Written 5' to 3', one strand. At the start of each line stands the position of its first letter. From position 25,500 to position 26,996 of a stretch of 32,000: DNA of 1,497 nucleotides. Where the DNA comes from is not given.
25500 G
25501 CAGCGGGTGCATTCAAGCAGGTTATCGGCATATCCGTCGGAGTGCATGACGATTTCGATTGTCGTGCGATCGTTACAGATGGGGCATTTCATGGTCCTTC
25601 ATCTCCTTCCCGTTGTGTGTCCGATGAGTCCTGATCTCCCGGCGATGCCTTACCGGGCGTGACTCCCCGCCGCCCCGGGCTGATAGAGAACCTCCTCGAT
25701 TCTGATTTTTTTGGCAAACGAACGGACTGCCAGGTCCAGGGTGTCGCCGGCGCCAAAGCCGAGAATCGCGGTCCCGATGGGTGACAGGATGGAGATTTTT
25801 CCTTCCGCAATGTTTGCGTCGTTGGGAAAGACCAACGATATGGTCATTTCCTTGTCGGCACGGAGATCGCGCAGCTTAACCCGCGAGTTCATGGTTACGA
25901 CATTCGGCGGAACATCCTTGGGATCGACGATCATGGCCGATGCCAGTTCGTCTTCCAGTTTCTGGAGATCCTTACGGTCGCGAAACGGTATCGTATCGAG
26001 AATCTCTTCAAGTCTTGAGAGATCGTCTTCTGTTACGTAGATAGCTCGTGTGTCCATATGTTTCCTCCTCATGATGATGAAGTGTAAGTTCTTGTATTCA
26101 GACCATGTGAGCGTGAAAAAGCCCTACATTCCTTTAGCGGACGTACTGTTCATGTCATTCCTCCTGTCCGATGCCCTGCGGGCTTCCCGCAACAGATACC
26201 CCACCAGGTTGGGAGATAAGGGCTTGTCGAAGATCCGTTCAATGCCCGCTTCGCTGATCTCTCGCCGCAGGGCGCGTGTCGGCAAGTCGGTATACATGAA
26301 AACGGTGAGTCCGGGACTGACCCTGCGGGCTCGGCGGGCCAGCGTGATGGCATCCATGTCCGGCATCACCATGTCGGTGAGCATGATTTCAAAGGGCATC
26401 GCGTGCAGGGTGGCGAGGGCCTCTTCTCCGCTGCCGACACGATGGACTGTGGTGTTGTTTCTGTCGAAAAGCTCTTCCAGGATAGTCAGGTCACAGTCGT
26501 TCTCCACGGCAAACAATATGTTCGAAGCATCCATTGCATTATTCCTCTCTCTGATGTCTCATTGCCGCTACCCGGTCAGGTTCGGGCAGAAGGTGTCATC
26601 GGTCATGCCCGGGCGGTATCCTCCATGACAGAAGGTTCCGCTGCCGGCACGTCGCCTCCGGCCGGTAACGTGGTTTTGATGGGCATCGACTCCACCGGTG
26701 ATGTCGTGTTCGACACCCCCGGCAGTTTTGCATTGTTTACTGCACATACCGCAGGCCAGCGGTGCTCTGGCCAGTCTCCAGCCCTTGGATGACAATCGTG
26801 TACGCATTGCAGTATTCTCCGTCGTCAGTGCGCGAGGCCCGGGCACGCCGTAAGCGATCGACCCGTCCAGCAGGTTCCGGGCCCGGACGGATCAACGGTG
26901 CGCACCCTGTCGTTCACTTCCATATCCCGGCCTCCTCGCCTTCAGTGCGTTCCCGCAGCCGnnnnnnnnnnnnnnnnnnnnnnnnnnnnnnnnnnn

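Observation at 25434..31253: Hybrid kinase plus sigma-54 activator directly upstream of a sigma-54 operon: two receiver-type proteins, a Cys-rich ORF, Rnk and a zinc ribbon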

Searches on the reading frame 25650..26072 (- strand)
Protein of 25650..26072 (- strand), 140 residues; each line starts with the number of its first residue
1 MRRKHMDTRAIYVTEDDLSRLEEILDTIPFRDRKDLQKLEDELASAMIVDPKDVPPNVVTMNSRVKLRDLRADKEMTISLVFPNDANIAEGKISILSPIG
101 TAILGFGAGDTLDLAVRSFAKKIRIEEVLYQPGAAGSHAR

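Call 3: search_protein_families(library=pfam, proteins=[window:25650-26072:-], max_evalue=0.1)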
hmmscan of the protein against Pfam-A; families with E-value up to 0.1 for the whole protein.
window:25650-26072:- (140 aa): 2 families
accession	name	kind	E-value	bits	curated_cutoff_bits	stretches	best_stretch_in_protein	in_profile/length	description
PF01272.25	GreA_GreB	-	2.7e-18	66.2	26.9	1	56-130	3-77/77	Transcription elongation factor, GreA/GreB, C-term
PF14760.11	Rnk_N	-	9.5e-12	45.6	23.7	1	9-49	1-41/41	Rnk N-terminus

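Call 5: find_encoding_contigs(protein=window:25650-26072:-, flank=10000, max_places=10)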
Protein window:25650-26072:- (140 aa): no gene with exactly this product is on record in the collection.

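Call 25: find_homologous_proteins(query=window:25650-26057:-, max_evalue=0.00001)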
Query window:25650-26057:- (135 aa): 410 proteins with E <= 0.00001 among 434 candidates; the best 120 are listed.
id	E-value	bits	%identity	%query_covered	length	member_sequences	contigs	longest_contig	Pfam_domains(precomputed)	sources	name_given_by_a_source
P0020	2.3e-79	281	100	100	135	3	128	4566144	PF01272.26,PF14760.12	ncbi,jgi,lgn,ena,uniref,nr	ncbi:MAG: nucleoside diphosphate kinase regulator protein [uncultured bacterium]|jgi:regulator of nu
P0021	8.0e-71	254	91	99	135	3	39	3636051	PF01272.26,PF14760.12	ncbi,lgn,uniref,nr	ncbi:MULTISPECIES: nucleoside diphosphate kinase regulator [Geobacter]|uniref:GreA/GreB family elong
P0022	9.0e-64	231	85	97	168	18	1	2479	PF01272.26,PF14760.12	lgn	-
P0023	2.9e-49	184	67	97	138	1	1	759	PF01272.26,PF14760.12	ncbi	-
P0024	5.2e-47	177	66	97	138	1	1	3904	PF01272.26,PF14760.12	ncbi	-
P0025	1.4e-42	163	60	97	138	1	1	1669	PF01272.26,PF14760.12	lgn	-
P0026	4.4e-42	161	59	97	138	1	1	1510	PF01272.26,PF14760.12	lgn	-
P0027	5.1e-39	151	55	99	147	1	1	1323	PF01272.26,PF14760.12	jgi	jgi:regulator of nucleoside diphosphate kinase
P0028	1.8e-38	149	55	99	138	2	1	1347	PF01272.26,PF14760.12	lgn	-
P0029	3.3e-38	149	59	99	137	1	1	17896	PF01272.26,PF14760.12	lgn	-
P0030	1.3e-37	147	53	99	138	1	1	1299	PF01272.26,PF14760.12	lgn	-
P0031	1.4e-37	147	53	99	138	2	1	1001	PF01272.26,PF14760.12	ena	-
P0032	1.5e-37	146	54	99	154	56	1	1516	PF01272.26,PF14760.12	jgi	jgi:regulator of nucleoside diphosphate kinase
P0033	1.8e-37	146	55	99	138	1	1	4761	PF01272.26,PF14760.12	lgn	-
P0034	1.9e-37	146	54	97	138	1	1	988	PF01272.26,PF14760.12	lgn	-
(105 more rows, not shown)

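Call 27: find_related_loci(query=A1, collection=genome_contigs, flank=8000)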
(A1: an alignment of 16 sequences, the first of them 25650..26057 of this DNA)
Query A1 (135 aa) in genome_contigs; peptide patterns used: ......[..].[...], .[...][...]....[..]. (x = any residue, [..] = any of these).
600 stretches matched a pattern (row limit reached: there are more); 569 encode a relative of the query (tblastn E <= 1e-3); the best 80 are kept; 80 distinct loci.
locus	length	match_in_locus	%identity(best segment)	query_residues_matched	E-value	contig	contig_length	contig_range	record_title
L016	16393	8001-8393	85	1-131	7e-71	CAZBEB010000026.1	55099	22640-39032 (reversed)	MAG TPA_asm: uncultured Geobacter sp. isolate binchicken_co269_196 genome assembly, contig: NODE_513_length_55099_cov_73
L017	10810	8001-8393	84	1-131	2e-70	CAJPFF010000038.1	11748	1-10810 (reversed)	Geobacteraceae bacterium isolate GEOBC genome assembly, contig: CONTIG_38, whole genome shotgun sequence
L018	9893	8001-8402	60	1-131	3e-52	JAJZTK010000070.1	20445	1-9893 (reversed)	MAG: Deltaproteobacteria bacterium isolate SKS3.bin71 NODE_3955_length_20445_cov_1.973767, whole genome shotgun sequence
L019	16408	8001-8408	57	1-133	1e-43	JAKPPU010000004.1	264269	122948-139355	MAG: Deltaproteobacteria bacterium isolate JPNA_maxbin.145 k141_456, whole genome shotgun sequence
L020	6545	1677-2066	55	6-132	3e-43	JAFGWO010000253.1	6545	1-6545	MAG: Proteobacteria bacterium isolate ZodW_Metabat.265 k87_18267631, whole genome shotgun sequence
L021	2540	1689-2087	53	1-131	4e-43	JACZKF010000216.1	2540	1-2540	MAG: Desulfuromonadales bacterium isolate MAG38 geobacteraceae_2_contig_543834, whole genome shotgun sequence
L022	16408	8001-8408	51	1-133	3e-42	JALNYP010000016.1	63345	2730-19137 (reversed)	MAG: Syntrophobacterales bacterium isolate SO_2017_GW1 bin 185 NODE_2549_length_63345_cov_1.461293_OW334_2017, whole gen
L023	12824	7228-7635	54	1-133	4e-42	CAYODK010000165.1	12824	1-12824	MAG TPA_asm: uncultured Verrucomicrobiota bacterium isolate binchicken_co22_230 genome assembly, contig: NODE_5089_lengt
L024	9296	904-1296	55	4-131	1e-41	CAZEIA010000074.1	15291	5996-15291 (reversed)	MAG TPA_asm: uncultured Desulfobacterales bacterium isolate SRP332253_co1_250 genome assembly, contig: NODE_6497_length_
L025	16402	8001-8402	53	1-131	1e-41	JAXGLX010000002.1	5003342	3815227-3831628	MAG: Acidobacteriota bacterium isolate AnMBR.bin219 bin219_2, whole genome shotgun sequence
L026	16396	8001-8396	55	4-131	2e-41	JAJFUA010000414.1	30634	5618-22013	MAG: Desulfobacteraceae bacterium isolate bin.361 k141_3492218, whole genome shotgun sequence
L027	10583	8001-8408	53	1-133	2e-41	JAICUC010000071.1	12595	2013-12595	MAG: Nitrospira sp. isolate GZL_ISSM_2_bin.53 k141_4083202_length_12595_cov_18.9786, whole genome shotgun sequence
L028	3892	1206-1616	53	1-134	5e-41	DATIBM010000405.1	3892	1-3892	MAG TPA_asm: Nitrospiraceae bacterium isolate SMAG_U16290 k141_1665668, whole genome shotgun sequence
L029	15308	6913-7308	54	4-131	5e-41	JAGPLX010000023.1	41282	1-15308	MAG: Syntrophobacteraceae bacterium isolate Gw_SlDig_bin_70 Gw_SlDig_1296_length_41282_cov_14.923193, whole genome shotg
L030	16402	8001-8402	54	1-131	8e-41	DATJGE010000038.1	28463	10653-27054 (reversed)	MAG TPA_asm: Nitrospira sp. isolate SMAG_U15478 k141_6556693, whole genome shotgun sequence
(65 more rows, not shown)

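Call 54: search_protein_families(library=pfam, proteins=[L017:89-535:+, L017:583-1011:+, L017:1350-1757:+, L017:1694-2389:+, L017:2491-3135:+, L017:6084-6515:+, L017:6580-6819:+, L017:7270-7905:+, L017:8466-8618:+, L026:3252-4373:+], max_evalue=0.01)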
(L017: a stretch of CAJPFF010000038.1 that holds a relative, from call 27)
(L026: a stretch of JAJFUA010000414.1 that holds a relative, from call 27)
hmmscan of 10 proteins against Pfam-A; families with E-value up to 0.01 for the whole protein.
L017:89-535:+ (148 aa): 2 families
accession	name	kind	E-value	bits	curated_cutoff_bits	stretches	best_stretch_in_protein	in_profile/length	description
PF10116.14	Host_attach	-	2.7e-15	57.6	26.7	1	5-144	2-135/138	Protein required for attachment to host cells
PF18856.6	baeRF_family12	-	9.4e-08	33.2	27.7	1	30-143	24-134/138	Bacterial archaeo-eukaryotic release factor family 12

L017:583-1011:+ (142 aa): 2 families
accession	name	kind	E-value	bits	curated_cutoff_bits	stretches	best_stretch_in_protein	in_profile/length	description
PF01272.25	GreA_GreB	-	1.6e-24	86.1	26.9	1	57-132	2-77/77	Transcription elongation factor, GreA/GreB, C-term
PF14760.11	Rnk_N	-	3.2e-12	47.1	23.7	1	11-51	1-41/41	Rnk N-terminus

L017:1350-1757:+ (135 aa): 1 family
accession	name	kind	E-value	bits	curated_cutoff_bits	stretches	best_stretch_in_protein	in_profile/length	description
PF18914.6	DUF5666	-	1.8e-05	25.4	27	1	32-89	2-59/60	Domain of unknown function (DUF5666)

L017:1694-2389:+ (231 aa): 2 families
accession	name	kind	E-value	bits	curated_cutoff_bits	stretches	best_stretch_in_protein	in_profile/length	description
PF18914.6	DUF5666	-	2.4e-18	66.6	27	2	95-154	1-60/60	Domain of unknown function (DUF5666)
PF19135.5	DUF5818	-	0.00044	20.2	27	0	202-225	31-50/57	Protein of unknown function (DUF5818)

L017:2491-3135:+ (214 aa): 1 family
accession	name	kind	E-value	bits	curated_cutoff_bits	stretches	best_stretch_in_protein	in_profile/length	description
PF01292.26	Ni_hydr_CYTB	-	5e-18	65.9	30.1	1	15-190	4-177/179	Prokaryotic cytochrome b561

L017:6084-6515:+ (143 aa): 2 families
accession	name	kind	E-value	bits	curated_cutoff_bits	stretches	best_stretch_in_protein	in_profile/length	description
PF00011.27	HSP20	-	2.9e-12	47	20.8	1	47-134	3-92/102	Hsp20/alpha crystallin family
PF17886.7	ArsA_HSP20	-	6.2e-05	22.9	22.5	1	54-126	5-62/63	HSP20-like domain found in ArsA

L017:6580-6819:+ (79 aa): 0 families

L017:7270-7905:+ (211 aa): 2 families
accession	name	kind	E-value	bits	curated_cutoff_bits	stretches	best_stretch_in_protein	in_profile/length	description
PF01914.23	MarC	-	1.7e-57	194.6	23.9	1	6-206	2-202/203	MarC family integral membrane protein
PF25592.1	DUF7937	-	0.0022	17.3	31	1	11-169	176-336/402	Domain of unknown function (DUF7937)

L017:8466-8618:+ (51 aa): 2 families
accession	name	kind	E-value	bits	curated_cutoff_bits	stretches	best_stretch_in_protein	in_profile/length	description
PF19769.4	CPxCG_zf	-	7.4e-05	23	27.2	1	3-46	1-44/183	CPxCG-related zinc finger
PF21344.3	Zn_ribbon_LysW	-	0.0047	17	27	1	2-33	2-29/46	Alpha-aminoadipate carrier protein LysW-like, globular domain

L026:3252-4373:+ (373 aa): 2 families
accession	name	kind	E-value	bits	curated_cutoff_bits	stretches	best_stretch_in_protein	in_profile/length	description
PF02388.22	FemAB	-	3.6e-41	141.8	24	2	251-350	307-403/406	FemAB family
PF13480.13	Acetyltransf_6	-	3e-10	40.9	22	1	177-304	2-136/143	Acetyltransferase (GNAT) domain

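Call 61: search_protein_families(library=ncbifam, proteins=[window:25650-26057:-], max_evalue=0.01)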
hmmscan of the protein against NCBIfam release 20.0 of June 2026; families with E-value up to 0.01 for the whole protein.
window:25650-26057:- (135 aa): 11 families
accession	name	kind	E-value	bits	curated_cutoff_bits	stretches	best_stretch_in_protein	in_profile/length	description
NF004396.0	PRK05753.1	equivalog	1.7e-34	118.6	109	1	3-133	4-135/137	nucleoside diphosphate kinase regulator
TIGR01462.1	greA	subfamily_domain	2.5e-17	63.3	139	1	30-123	57-150/151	transcription elongation factor GreA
NF001263.0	PRK00226.1-4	equivalog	4.7e-17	62.3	145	1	30-123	64-157/160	transcription elongation factor GreA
NF001261.0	PRK00226.1-2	equivalog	1.5e-15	57.4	167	1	31-125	62-156/157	transcription elongation factor GreA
NF011309.0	PRK14720.1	equivalog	5.7e-13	47.9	714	1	29-119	806-896/906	transcription elongation factor GreA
NF001264.0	PRK00226.1-5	equivalog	3.1e-10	40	180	1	31-125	62-157/158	transcription elongation factor GreA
NF002506.1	PRK01885.1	equivalog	1.1e-07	31.7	188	1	34-126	64-155/156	transcription elongation factor GreB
NF001260.0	PRK00226.1-1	equivalog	3.6e-07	29.9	234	1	31-119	64-152/160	transcription elongation factor GreA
NF004973.0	PRK06342.1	equivalog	0.00057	19.6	159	1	28-110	70-150/160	transcription elongation factor GreA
NF004969.0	PRK06330.1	equivalog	0.00072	18.3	697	1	28-114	622-707/718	transcript cleavage factor/unknown domain fusion protein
TIGR01461.1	greB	equivalog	0.00078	19.2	171.05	1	33-125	63-154/156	transcription elongation factor GreB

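Call 90: search_solved_structures(query=window:25650-26057:-, max_evalue=0.001, show_alignments=1)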
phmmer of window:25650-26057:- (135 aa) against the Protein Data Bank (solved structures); distinct sequences matched with E-value up to 0.001: 7.
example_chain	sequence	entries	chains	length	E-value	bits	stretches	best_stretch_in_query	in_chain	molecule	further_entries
2pn0_A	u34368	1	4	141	5.5e-24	88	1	6-134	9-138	Prokaryotic transcription elongation factor GreA/GreB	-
3bmb_A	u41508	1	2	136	5.4e-16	62.2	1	5-133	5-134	Regulator of nucleoside diphosphate kinase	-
2etn_A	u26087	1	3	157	4e-07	33.5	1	29-120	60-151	anti-cleavage anti-GreA transcription factor Gfh1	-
4wqt_X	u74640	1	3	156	6.9e-07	32.8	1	28-120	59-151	RNA cleavage stimulating factor (GreA/Gfh1 chimeric protein Gre-C1)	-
2f23_A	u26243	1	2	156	7.4e-07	32.7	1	29-120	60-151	Anti-cleavage anti-greA transcription factor gfh1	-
2eul_A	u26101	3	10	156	7.4e-07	32.7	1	29-120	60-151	anti-cleavage anti-GreA transcription factor Gfh1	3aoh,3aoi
1grj_A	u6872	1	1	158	0.00034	24.1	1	32-107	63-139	GREA PROTEIN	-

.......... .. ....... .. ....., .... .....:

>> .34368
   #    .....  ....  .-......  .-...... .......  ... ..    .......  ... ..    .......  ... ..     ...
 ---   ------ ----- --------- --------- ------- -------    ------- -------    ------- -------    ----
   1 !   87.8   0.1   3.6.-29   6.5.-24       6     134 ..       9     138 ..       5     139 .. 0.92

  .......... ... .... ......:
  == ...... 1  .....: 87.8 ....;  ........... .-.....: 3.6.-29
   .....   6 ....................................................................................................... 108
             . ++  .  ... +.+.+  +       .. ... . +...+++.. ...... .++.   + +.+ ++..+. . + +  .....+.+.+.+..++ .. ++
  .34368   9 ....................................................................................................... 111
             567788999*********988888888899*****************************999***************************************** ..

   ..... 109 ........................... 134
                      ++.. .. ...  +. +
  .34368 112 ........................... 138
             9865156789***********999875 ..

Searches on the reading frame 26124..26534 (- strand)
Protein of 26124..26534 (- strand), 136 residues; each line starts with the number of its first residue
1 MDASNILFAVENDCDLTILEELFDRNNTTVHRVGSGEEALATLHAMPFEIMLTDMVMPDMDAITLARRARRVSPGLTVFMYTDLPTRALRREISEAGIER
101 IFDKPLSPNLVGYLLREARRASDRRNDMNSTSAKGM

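Call 3: search_protein_families(library=pfam, proteins=[window:26124-26534:-], max_evalue=0.1)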
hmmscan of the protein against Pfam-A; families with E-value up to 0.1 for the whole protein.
window:26124-26534:- (136 aa): 1 family
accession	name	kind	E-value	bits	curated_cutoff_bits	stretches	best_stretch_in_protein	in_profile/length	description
PF00072.30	Response_reg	-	6e-13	49.4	30.2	1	16-109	11-104/111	Response regulator receiver domain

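Call 61: search_protein_families(library=ncbifam, proteins=[window:26124-26534:-], max_evalue=0.01)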
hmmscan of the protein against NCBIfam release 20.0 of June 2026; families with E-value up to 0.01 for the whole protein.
window:26124-26534:- (136 aa): 55 families (the best 25 are shown)
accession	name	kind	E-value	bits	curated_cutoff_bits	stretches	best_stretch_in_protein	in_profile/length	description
NF046022.1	RespRegCpdRBruc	equivalog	2.3e-16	59.9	180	1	5-106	3-104/120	cell cycle two-component system response regulator CpdR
NF053512.1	nitric_RR_NosR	exception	2.1e-10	40.2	400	1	16-122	11-118/422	response regulator c-di-GMP phosphodiesterase, NosR family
NF052596.1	RR_EAL_PvrR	equivalog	1.9e-08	33.4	580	1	3-74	3-77/398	response regulator cyclic di-GMP phosphodiesterase PvrR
NF010076.0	PRK13557.1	subfamily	5.6e-08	31.7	631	1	10-109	421-523/540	histidine kinase famiy protein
NF051850.1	RespRegRprY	equivalog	7.7e-08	32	370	1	2-109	2-110/234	response regulator transcription factor RprY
TIGR01818.1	ntrC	equivalog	2e-07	30.2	558.6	1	17-86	12-81/463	nitrogen regulation protein NR(I)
NF008318.0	PRK11107.1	equivalog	2.8e-07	29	890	1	10-117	674-783/920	two-component sensor histidine kinase BarA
NF046020.1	HisKinCckABruc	equivalog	3e-07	28.7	1000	1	28-107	774-855/868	cell cycle histidine kinase CckA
NF045901.1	HisKinLetSLeg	equivalog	3.1e-07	28.8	1650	1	4-121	672-792/906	two-component system sensor histidine kinase LetS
NF008302.0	PRK11091.1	equivalog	3.5e-07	28.8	838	1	5-127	527-651/779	aerobic respiration two-component sensor histidine kinase ArcB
NF041367.1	CheY_Halo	equivalog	4.1e-07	30.4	200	1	17-107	12-102/114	chemotaxis protein CheY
NF007982.1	PRK10710.1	equivalog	7.5e-07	28.9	380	1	9-128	12-131/235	envelope stress response regulator BaeR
TIGR02956.1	TMAO_torS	equivalog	7.8e-07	27.6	676.5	1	3-111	701-812/967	TMAO reductase system sensor histidine kinase/response regulator TorS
NF006900.1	PRK09390.1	equivalog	1.4e-06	28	255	1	18-129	19-130/203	response regulator FixJ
NF008543.0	PRK11466.1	equivalog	2.1e-06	25.9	982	1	7-115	685-794/914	TMAO reductase system sensor histidine kinase/response regulator TorS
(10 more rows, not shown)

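Call 91: search_solved_structures(query=window:26124-26534:-, max_evalue=0.000001, show_alignments=1)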
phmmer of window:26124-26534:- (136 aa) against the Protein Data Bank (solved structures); distinct sequences matched with E-value up to 0.000001: 0.

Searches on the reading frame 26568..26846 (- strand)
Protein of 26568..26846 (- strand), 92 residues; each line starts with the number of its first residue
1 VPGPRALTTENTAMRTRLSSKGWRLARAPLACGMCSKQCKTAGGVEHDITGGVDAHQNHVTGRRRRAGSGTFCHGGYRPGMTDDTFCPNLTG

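Call 3: search_protein_families(library=pfam, proteins=[window:26568-26846:-], max_evalue=0.1)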
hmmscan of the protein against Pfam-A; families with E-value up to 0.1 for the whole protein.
window:26568-26846:- (92 aa): 0 families

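Call 61: search_protein_families(library=ncbifam, proteins=[window:26568-26807:-], max_evalue=0.01)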
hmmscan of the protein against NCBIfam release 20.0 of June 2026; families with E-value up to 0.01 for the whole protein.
window:26568-26807:- (79 aa): 0 families
